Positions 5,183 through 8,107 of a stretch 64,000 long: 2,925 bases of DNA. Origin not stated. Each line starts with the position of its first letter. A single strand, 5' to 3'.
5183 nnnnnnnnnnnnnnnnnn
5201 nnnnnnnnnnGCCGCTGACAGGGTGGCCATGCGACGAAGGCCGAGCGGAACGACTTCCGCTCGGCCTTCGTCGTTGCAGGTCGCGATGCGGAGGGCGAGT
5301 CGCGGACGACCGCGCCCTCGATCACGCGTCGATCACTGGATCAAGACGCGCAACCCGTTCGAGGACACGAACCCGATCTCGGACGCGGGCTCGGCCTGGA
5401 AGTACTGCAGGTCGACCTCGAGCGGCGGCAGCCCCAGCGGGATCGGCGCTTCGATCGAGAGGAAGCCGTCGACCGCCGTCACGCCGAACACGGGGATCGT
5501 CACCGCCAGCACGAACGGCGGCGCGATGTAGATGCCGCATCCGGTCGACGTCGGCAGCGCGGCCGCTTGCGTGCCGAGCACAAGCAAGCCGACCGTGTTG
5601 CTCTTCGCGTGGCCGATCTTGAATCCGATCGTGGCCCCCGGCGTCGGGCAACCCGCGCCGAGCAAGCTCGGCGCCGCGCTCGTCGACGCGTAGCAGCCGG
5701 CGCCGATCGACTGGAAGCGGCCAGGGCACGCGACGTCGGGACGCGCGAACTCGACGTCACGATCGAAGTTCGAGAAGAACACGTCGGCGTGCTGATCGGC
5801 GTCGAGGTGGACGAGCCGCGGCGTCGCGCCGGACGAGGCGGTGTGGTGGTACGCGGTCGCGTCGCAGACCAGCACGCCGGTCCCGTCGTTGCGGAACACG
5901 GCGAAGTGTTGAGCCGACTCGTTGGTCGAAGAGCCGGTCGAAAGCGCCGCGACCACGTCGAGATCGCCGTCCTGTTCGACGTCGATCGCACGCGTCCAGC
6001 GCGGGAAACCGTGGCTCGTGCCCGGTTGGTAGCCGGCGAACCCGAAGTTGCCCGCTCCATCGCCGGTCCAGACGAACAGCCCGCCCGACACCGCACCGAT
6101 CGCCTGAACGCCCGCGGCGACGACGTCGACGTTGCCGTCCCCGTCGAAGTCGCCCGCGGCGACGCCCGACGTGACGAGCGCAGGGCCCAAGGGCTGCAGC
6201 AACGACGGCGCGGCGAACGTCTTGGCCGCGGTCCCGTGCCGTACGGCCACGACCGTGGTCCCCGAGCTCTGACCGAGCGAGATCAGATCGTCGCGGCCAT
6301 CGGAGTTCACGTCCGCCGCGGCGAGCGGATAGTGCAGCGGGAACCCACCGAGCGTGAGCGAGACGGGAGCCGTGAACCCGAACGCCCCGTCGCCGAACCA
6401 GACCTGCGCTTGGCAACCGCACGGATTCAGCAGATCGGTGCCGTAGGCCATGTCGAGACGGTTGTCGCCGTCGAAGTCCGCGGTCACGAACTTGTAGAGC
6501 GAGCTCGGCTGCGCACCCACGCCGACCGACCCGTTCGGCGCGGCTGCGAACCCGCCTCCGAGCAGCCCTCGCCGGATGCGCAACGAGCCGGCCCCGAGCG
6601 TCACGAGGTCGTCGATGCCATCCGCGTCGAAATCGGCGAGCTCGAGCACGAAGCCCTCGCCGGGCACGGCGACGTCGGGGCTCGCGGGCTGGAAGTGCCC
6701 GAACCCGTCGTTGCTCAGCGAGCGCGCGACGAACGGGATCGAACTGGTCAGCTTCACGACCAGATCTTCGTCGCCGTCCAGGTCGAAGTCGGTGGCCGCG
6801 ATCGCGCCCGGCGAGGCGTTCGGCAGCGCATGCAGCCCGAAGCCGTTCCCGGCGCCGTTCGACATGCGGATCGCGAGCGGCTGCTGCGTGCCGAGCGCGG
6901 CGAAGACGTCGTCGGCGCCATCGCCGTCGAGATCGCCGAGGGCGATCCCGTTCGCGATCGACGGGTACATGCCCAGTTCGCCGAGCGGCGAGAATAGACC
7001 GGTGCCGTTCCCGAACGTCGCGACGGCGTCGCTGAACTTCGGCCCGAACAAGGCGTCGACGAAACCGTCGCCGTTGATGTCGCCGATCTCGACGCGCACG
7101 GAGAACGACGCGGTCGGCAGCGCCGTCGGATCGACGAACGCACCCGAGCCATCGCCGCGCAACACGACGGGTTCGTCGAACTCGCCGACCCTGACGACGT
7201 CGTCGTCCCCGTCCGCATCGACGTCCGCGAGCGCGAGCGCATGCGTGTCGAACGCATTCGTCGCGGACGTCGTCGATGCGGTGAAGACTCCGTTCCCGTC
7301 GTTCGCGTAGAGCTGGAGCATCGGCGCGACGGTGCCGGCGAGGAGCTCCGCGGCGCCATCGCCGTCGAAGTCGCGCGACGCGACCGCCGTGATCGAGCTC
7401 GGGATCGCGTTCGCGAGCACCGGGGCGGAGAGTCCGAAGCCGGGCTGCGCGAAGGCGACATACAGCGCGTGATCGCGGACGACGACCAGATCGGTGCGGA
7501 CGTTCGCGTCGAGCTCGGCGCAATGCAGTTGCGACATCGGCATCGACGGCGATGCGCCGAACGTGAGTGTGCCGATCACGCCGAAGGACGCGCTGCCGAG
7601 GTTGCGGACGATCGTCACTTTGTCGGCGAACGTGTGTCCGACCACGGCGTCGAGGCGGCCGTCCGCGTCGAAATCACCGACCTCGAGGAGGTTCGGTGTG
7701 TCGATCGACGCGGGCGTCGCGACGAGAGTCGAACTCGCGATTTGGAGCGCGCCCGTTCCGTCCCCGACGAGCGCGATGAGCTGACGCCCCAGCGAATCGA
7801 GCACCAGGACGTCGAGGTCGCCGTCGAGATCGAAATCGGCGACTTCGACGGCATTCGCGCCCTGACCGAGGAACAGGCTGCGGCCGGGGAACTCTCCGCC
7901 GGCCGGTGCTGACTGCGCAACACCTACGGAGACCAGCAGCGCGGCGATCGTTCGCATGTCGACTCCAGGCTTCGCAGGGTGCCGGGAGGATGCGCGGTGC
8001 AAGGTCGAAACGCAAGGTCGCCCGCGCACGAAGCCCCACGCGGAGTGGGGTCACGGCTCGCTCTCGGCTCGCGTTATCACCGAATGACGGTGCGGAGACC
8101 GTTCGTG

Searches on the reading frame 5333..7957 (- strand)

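Call 50: search_protein_families(library=pfam, proteins=[window:5333-7957:-], max_evalue=0.00001)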
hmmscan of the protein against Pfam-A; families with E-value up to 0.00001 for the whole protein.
window:5333-7957:- (874 aa): 2 families
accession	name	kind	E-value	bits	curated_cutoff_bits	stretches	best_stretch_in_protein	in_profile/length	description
PF13517.12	FG-GAP_3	-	3.3e-56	188.2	26.9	6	196-255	1-60/61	FG-GAP-like repeat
PF01839.29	FG-GAP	-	7.8e-16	58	22.1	0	597-615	3-21/37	FG-GAP repeat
